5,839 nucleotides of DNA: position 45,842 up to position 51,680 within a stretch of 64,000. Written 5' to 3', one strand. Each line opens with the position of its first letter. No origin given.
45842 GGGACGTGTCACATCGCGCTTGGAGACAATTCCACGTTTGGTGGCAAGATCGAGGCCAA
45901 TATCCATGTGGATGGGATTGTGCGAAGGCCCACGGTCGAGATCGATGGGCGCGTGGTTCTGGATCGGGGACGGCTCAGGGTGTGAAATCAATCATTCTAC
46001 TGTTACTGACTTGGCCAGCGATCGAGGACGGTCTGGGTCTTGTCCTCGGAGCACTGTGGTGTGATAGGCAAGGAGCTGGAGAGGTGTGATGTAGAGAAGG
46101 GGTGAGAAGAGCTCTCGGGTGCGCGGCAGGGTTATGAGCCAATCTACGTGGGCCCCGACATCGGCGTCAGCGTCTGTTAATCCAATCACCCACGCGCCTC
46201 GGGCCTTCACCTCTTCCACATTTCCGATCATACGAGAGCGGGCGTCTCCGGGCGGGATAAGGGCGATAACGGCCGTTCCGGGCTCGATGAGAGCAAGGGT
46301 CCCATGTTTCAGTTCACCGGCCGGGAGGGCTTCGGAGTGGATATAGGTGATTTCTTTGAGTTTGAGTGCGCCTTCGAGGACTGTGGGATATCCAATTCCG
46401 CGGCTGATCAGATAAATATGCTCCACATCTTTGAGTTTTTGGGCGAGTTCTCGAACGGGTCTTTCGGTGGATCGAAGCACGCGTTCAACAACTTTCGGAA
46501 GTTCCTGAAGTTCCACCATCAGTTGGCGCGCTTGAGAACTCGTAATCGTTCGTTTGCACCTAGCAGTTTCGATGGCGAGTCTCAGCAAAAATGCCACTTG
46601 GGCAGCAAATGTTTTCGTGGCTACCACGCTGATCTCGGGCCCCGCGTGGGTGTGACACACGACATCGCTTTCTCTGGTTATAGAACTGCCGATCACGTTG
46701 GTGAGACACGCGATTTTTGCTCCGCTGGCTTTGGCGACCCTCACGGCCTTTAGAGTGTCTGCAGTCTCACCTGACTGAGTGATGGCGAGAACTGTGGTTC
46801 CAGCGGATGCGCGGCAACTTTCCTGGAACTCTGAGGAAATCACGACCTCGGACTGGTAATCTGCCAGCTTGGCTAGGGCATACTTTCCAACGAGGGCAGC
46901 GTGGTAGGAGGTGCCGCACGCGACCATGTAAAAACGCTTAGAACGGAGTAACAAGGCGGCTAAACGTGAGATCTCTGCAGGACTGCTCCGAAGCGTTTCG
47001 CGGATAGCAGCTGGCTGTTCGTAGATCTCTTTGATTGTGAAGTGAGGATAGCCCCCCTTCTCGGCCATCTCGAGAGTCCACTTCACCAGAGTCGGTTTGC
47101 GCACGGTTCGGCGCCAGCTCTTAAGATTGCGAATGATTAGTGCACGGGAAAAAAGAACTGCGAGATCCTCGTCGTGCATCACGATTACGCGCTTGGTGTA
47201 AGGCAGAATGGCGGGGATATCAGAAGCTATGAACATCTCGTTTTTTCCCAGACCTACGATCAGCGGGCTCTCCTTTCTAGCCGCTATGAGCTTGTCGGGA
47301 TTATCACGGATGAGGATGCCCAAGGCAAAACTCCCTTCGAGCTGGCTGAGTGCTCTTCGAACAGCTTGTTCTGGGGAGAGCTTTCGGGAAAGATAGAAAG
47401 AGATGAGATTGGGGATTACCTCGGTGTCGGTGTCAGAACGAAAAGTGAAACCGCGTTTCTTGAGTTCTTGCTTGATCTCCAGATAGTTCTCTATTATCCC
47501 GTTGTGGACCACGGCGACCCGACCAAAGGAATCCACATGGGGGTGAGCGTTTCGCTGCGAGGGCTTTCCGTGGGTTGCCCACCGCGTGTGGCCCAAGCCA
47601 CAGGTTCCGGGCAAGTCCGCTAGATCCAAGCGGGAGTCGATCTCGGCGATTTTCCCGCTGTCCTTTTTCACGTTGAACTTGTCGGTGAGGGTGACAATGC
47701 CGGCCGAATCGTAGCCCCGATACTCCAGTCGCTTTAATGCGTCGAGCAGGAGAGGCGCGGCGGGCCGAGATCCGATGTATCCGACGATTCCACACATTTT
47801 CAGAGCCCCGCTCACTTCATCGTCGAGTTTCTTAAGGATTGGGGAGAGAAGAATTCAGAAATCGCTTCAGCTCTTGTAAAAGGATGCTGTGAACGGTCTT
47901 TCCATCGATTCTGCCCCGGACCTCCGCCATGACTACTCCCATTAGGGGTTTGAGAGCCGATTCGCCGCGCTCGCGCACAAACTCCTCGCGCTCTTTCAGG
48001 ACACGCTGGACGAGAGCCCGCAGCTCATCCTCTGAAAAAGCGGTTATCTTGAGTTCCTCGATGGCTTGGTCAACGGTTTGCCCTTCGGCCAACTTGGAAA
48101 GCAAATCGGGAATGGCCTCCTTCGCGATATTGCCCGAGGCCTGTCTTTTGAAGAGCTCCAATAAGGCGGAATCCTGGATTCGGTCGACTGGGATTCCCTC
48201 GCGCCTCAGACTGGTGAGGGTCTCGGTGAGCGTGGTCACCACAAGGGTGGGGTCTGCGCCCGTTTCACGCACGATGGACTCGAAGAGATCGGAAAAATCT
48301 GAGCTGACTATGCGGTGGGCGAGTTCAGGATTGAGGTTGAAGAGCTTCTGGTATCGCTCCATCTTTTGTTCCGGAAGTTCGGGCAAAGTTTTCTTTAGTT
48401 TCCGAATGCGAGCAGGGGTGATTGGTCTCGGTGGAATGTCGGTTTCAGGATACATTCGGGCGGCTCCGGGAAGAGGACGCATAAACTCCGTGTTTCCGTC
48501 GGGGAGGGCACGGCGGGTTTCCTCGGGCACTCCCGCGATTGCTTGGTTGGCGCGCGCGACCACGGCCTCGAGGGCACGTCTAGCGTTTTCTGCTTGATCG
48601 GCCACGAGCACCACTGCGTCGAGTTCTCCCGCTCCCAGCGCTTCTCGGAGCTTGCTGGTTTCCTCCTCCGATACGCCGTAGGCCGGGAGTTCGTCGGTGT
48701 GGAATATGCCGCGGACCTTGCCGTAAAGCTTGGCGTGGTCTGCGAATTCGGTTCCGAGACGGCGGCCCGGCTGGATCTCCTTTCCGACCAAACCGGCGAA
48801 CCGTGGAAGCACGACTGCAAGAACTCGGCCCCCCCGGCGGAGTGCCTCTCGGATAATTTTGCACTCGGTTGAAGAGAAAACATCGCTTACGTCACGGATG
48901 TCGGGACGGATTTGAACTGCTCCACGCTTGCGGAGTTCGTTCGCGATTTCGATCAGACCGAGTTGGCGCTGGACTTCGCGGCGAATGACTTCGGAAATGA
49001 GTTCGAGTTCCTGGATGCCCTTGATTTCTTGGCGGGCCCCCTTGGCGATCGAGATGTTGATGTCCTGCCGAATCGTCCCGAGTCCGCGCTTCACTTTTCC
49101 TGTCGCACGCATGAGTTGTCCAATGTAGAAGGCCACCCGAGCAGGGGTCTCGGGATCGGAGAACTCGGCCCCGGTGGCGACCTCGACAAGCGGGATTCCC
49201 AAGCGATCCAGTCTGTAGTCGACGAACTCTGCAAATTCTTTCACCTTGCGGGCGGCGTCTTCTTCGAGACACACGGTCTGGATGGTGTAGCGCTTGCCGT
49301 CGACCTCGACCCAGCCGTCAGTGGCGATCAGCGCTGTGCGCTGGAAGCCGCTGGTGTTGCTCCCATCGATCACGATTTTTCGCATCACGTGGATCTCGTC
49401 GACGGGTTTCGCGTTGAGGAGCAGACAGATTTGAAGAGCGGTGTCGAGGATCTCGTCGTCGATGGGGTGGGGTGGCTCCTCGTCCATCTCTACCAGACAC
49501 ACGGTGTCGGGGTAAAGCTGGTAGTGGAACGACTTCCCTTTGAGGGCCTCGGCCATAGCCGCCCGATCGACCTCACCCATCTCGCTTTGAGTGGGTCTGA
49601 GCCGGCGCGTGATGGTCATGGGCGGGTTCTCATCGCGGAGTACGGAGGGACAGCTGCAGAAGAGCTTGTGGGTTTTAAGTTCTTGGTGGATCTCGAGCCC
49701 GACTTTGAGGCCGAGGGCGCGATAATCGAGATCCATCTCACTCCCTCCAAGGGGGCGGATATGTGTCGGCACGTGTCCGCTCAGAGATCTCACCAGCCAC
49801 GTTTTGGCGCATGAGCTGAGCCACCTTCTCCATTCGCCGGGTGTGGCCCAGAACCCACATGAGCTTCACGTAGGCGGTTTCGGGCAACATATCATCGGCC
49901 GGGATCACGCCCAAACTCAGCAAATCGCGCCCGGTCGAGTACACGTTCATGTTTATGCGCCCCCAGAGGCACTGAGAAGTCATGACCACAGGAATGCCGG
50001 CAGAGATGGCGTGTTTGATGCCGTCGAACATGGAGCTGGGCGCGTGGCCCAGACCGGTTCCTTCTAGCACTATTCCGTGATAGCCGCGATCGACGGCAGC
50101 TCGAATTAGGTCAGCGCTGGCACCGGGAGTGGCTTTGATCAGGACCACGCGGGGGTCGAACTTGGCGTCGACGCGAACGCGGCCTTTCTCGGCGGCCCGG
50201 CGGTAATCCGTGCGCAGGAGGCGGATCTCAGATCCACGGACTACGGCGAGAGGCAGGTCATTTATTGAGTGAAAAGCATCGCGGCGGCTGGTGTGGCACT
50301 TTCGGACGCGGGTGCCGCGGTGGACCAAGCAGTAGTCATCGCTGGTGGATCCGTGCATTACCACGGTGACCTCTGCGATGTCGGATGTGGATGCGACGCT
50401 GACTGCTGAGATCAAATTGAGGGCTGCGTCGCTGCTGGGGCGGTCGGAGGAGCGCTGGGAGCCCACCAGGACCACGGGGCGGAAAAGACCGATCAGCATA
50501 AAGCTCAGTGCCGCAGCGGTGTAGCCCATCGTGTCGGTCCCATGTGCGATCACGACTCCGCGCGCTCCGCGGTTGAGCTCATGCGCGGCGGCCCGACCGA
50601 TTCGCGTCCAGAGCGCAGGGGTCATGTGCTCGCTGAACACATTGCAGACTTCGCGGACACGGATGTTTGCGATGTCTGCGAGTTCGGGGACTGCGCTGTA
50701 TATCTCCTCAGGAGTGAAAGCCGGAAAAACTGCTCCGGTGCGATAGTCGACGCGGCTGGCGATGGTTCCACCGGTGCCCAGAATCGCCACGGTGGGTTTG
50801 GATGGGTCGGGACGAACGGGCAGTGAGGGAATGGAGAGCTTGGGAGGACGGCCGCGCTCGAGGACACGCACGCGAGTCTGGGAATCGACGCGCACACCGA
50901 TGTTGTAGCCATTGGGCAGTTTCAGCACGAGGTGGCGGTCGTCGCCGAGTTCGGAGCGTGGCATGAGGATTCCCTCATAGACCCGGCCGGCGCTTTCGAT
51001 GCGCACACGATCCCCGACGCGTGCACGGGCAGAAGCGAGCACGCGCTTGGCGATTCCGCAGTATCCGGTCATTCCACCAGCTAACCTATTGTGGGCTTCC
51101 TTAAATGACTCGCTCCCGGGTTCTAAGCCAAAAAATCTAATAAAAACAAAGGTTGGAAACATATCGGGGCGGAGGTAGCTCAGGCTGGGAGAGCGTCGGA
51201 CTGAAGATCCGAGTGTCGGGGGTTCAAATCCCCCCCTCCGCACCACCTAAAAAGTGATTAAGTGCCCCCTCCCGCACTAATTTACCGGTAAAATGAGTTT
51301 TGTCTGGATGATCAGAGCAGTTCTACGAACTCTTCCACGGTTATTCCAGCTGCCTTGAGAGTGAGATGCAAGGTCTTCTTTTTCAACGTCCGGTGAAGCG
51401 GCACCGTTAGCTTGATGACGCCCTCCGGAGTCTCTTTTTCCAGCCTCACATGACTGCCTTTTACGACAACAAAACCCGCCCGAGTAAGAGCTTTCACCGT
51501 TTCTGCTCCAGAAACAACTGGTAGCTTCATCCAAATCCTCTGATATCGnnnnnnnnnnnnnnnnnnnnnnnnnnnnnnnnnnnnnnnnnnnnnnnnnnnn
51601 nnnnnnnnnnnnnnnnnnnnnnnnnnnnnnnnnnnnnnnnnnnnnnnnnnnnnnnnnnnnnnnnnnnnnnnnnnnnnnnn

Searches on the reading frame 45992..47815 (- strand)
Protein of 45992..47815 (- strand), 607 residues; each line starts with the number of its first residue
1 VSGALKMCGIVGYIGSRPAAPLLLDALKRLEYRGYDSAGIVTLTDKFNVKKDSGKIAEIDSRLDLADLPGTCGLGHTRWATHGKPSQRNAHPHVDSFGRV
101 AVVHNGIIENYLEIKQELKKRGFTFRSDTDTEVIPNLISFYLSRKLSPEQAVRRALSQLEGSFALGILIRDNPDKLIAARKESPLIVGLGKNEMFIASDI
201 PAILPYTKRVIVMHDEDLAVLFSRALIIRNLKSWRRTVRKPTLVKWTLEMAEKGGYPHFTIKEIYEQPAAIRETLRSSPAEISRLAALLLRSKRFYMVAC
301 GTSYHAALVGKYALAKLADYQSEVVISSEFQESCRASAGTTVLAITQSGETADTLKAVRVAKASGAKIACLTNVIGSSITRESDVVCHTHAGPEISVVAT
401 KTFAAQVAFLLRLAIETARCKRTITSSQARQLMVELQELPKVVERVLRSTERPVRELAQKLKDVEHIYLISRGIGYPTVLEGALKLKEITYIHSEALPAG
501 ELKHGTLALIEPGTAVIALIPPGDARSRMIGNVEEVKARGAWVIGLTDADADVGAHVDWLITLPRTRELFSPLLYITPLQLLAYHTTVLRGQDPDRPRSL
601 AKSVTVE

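Call 11: search_protein_families(library=pfam, proteins=[window:45992-47815:-], max_evalue=0.001)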
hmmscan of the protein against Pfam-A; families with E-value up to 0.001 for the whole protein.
window:45992-47815:- (607 aa): 3 families
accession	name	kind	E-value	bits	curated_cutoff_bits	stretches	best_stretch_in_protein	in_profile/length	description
PF01380.27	SIS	-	7.8e-47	158.8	25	2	289-414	2-129/131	SIS domain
PF13522.11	GATase_6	-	8.4e-21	74.8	27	1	70-198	10-129/130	Glutamine amidotransferase domain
PF13537.11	GATase_7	-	1.3e-17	64.4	25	1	85-204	8-122/123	Glutamine amidotransferase domain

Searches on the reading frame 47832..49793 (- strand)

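Call 11: search_protein_families(library=pfam, proteins=[window:47832-49793:-], max_evalue=0.001)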
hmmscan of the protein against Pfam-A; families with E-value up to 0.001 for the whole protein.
window:47832-49793:- (653 aa): 4 families
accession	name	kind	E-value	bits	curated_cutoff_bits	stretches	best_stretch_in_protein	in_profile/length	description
PF02934.20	GatB_N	-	1.4e-52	179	23.4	1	30-461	2-274/277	GatB/GatE catalytic domain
PF02637.23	GatB_Yqey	-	1.3e-24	87.2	27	1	502-642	1-148/148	GatB domain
PF02938.19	GAD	-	9.3e-24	83.9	23.4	1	314-408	1-95/95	GAD domain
PF09424.15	YqeY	-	0.00091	19.8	27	0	584-641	89-142/143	Yqey-like protein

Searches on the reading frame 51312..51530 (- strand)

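Call 96: search_protein_families(library=pfam, proteins=[window:51312-51530:-], max_evalue=0.01)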
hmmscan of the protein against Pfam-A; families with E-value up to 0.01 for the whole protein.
window:51312-51530:- (72 aa): 1 family
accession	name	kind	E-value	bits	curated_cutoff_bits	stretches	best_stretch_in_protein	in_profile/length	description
PF07927.17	HicA_toxin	-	4.5e-12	46.3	27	1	9-63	2-58/58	HicA toxin of bacterial toxin-antitoxin,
